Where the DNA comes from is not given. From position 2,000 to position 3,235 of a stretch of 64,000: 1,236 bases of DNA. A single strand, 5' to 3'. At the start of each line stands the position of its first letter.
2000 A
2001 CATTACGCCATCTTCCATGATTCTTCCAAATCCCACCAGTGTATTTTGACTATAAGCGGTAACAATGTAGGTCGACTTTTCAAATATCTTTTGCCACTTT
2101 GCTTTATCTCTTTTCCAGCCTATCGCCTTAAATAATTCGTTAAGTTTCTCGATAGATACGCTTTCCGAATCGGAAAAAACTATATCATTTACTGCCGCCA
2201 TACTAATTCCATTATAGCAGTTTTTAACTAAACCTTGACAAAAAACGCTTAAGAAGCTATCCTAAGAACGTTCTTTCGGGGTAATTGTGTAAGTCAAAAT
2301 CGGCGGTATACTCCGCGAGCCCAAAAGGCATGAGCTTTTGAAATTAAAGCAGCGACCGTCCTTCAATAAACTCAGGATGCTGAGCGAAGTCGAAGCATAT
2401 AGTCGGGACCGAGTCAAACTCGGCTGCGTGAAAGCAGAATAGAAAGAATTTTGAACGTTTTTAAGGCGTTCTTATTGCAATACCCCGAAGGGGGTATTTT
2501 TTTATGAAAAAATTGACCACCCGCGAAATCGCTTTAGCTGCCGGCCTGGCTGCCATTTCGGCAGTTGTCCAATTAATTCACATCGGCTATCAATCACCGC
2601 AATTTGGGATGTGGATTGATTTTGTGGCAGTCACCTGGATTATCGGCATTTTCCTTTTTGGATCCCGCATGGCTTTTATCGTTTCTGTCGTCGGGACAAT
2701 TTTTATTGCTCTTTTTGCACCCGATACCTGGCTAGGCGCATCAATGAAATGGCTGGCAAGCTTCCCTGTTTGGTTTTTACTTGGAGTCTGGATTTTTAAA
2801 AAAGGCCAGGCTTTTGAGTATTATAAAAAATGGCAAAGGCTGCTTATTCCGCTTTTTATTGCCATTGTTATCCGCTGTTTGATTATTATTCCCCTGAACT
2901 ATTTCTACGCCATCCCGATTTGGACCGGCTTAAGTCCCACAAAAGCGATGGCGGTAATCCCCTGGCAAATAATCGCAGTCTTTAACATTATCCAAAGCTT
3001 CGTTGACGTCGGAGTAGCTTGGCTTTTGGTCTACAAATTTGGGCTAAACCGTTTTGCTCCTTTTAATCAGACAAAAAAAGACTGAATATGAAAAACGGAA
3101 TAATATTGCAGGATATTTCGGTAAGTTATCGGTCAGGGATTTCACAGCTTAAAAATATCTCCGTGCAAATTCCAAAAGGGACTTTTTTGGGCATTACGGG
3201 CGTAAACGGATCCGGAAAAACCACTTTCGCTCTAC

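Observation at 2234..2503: Long structured leader with an RBS-sequestering terminator upstream of an ECF transporter operon: candidate riboswitch of unrecognised class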

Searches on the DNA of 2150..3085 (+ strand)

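Call 4: search_rna_families(source=window, start=2150, end=2560, threshold=evalue, max_evalue=10, show_alignments=5)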
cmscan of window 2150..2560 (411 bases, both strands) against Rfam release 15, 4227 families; matches with E-value up to 10: 7.
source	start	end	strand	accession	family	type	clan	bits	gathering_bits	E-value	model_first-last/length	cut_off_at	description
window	2268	2391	+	RF00050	FMN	Cis-reg; riboswitch;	-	39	66.2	1.5e-07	1-138/138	no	FMN riboswitch aptamer (RFN element)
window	2487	2529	-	RF02358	hsp17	Cis-reg; thermoregulator;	-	15.1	45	6.2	1-49/49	no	Hsp17 thermometer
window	2438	2505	+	RF01859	Phe_leader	Cis-reg; leader;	-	14.9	55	8.2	1-125/125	no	Phenylalanine leader peptide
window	2451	2560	-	RF02601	BASRCI337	Gene; sRNA;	-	11.8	229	1.7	73-191/191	5'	Brucella sRNA CI337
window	2476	2560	+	RF02848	RefB11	Gene; sRNA;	-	11.5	54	8.9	1-121/167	3'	Enterococcus sRNA B11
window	2164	2191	-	RF02129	GNAS-AS1_3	Gene; lncRNA;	-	11.1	42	6.1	1-38/38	no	GNAS antisense RNA 1 conserved region 3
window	2161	2277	-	RF00028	Intron_gpI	Intron;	-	10.7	50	4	1-253/253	no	Group I catalytic intron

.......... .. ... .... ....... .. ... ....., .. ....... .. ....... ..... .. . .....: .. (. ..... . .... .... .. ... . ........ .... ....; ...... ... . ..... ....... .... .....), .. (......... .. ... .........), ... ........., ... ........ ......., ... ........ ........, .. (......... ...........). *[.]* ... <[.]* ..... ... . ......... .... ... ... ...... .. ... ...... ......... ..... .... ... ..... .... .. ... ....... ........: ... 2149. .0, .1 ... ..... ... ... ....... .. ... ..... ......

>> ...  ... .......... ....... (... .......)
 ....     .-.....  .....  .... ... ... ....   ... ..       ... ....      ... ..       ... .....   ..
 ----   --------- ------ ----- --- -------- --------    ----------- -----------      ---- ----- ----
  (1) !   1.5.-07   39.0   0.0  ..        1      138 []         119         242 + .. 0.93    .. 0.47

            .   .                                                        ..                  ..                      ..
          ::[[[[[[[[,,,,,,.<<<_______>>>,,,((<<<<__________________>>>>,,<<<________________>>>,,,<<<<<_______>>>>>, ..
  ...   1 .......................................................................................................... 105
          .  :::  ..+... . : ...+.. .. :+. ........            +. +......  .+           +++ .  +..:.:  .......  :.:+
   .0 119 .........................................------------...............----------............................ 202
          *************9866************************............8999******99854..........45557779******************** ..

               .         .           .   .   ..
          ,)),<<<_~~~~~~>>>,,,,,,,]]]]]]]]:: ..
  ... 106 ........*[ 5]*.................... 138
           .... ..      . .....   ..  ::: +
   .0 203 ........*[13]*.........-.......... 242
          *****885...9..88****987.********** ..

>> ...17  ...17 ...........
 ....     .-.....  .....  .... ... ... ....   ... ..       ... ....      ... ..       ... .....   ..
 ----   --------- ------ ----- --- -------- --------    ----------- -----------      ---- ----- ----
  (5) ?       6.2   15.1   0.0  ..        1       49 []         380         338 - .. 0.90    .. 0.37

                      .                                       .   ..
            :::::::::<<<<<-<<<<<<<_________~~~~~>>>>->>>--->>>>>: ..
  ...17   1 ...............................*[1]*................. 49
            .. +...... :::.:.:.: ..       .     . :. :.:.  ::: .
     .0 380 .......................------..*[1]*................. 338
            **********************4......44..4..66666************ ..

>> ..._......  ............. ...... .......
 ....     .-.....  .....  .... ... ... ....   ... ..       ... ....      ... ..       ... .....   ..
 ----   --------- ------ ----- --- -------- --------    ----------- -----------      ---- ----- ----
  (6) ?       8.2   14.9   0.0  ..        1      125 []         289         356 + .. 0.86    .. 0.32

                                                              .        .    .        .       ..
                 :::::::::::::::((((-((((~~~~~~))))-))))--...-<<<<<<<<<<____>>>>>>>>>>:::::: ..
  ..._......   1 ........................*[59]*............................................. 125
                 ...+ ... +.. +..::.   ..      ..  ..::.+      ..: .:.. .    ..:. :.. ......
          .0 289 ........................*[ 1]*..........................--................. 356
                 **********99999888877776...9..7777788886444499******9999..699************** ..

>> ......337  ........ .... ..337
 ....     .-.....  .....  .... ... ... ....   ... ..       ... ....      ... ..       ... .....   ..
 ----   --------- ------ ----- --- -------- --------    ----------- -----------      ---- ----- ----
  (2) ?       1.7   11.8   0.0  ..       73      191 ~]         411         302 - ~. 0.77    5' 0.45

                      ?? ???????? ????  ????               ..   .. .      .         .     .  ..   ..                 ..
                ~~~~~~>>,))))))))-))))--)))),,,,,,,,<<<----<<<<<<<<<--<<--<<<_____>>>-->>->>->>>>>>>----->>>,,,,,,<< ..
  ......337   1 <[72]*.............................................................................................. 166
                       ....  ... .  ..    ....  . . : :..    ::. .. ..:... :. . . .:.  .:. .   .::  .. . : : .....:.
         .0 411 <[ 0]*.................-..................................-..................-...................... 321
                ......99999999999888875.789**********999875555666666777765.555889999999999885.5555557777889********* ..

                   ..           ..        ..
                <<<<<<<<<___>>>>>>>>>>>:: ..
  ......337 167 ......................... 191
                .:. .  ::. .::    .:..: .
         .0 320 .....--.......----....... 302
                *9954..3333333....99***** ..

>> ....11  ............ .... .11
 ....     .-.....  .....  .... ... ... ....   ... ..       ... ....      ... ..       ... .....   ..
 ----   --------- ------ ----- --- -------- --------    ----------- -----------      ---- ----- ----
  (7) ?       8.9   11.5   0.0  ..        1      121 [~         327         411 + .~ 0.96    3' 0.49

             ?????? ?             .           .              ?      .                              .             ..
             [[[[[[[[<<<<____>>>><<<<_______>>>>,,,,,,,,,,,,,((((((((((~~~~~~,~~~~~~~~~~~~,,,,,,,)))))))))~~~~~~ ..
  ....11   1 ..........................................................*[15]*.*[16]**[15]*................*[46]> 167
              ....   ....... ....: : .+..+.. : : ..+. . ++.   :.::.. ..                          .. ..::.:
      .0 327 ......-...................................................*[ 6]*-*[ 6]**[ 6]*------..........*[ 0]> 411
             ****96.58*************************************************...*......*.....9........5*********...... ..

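Call 14: search_rna_families(sources=[L001, L002, L003, L004, L005, L006, L007, L008, L009, L010, L011, L012, L013, L014, L015, L016, L017, L018, L019], threshold=evalue, max_evalue=0.1)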
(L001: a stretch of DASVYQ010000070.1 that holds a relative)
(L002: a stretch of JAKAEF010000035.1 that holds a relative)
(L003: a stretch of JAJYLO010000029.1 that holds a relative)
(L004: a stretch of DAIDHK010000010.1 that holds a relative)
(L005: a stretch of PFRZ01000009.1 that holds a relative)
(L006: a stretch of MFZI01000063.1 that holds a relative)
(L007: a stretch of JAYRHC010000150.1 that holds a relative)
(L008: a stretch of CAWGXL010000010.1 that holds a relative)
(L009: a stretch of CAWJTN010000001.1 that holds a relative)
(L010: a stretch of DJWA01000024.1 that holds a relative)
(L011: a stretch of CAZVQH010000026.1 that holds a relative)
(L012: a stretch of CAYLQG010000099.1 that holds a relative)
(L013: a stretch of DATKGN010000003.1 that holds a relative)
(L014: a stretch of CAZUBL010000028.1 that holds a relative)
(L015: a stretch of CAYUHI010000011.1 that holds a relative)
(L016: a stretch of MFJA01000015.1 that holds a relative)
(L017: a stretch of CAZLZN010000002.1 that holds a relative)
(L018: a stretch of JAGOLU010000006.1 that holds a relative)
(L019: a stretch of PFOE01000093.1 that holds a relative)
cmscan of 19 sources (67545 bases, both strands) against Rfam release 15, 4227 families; matches with E-value up to 0.1: 20.
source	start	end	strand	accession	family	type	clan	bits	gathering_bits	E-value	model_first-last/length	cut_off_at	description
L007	1312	1472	+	RF00050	FMN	Cis-reg; riboswitch;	-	95.6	66.2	9.2e-21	1-138/138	no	FMN riboswitch aptamer (RFN element)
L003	1312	1435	+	RF00050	FMN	Cis-reg; riboswitch;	-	95.2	66.2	1.2e-20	1-138/138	no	FMN riboswitch aptamer (RFN element)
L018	1310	1470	+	RF00050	FMN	Cis-reg; riboswitch;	-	90.1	66.2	3e-19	1-138/138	no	FMN riboswitch aptamer (RFN element)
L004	1276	1401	+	RF00050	FMN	Cis-reg; riboswitch;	-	88.5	66.2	7.9e-19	1-138/138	no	FMN riboswitch aptamer (RFN element)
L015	1309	1469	+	RF00050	FMN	Cis-reg; riboswitch;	-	87.6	66.2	1.4e-18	1-138/138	no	FMN riboswitch aptamer (RFN element)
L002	1319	1439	+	RF00050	FMN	Cis-reg; riboswitch;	-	84.6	66.2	9.2e-18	1-138/138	no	FMN riboswitch aptamer (RFN element)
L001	1323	1443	+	RF00050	FMN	Cis-reg; riboswitch;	-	80.8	66.2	9.8e-17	1-138/138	no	FMN riboswitch aptamer (RFN element)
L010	1312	1437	+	RF00050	FMN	Cis-reg; riboswitch;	-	79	66.2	3e-16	1-138/138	no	FMN riboswitch aptamer (RFN element)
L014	1312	1437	+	RF00050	FMN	Cis-reg; riboswitch;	-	78.3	66.2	4.6e-16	1-138/138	no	FMN riboswitch aptamer (RFN element)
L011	1317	1442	+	RF00050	FMN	Cis-reg; riboswitch;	-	75.9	66.2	2.1e-15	1-138/138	no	FMN riboswitch aptamer (RFN element)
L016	1302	1427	+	RF00050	FMN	Cis-reg; riboswitch;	-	74.7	66.2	4.6e-15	1-138/138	no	FMN riboswitch aptamer (RFN element)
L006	1350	1493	+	RF00050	FMN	Cis-reg; riboswitch;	-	67.5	66.2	4.2e-13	1-138/138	no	FMN riboswitch aptamer (RFN element)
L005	1320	1463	+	RF00050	FMN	Cis-reg; riboswitch;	-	59.6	66.2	6.1e-11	1-138/138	no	FMN riboswitch aptamer (RFN element)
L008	1201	1336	+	RF00050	FMN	Cis-reg; riboswitch;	-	54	66.2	2e-09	1-138/138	no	FMN riboswitch aptamer (RFN element)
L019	1306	1458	+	RF00050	FMN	Cis-reg; riboswitch;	-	52.8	66.2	4.3e-09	1-138/138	no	FMN riboswitch aptamer (RFN element)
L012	1207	1436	+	RF00050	FMN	Cis-reg; riboswitch;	-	51.9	66.2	7.3e-09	1-138/138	no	FMN riboswitch aptamer (RFN element)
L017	1321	1456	+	RF00050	FMN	Cis-reg; riboswitch;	-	47.9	66.2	9.2e-08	1-138/138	no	FMN riboswitch aptamer (RFN element)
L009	1392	1491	+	RF00050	FMN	Cis-reg; riboswitch;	-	43.7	66.2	1.3e-06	11-128/138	no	FMN riboswitch aptamer (RFN element)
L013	1195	1436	+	RF00050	FMN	Cis-reg; riboswitch;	-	42.6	66.2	2.5e-06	1-138/138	no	FMN riboswitch aptamer (RFN element)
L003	5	136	+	RF01725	SAM-I-IV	Cis-reg; riboswitch;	CL00012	38.5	41.1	0.013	1-99/99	no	SAM-I/IV (S-adenosyl methionine) riboswitch aptamer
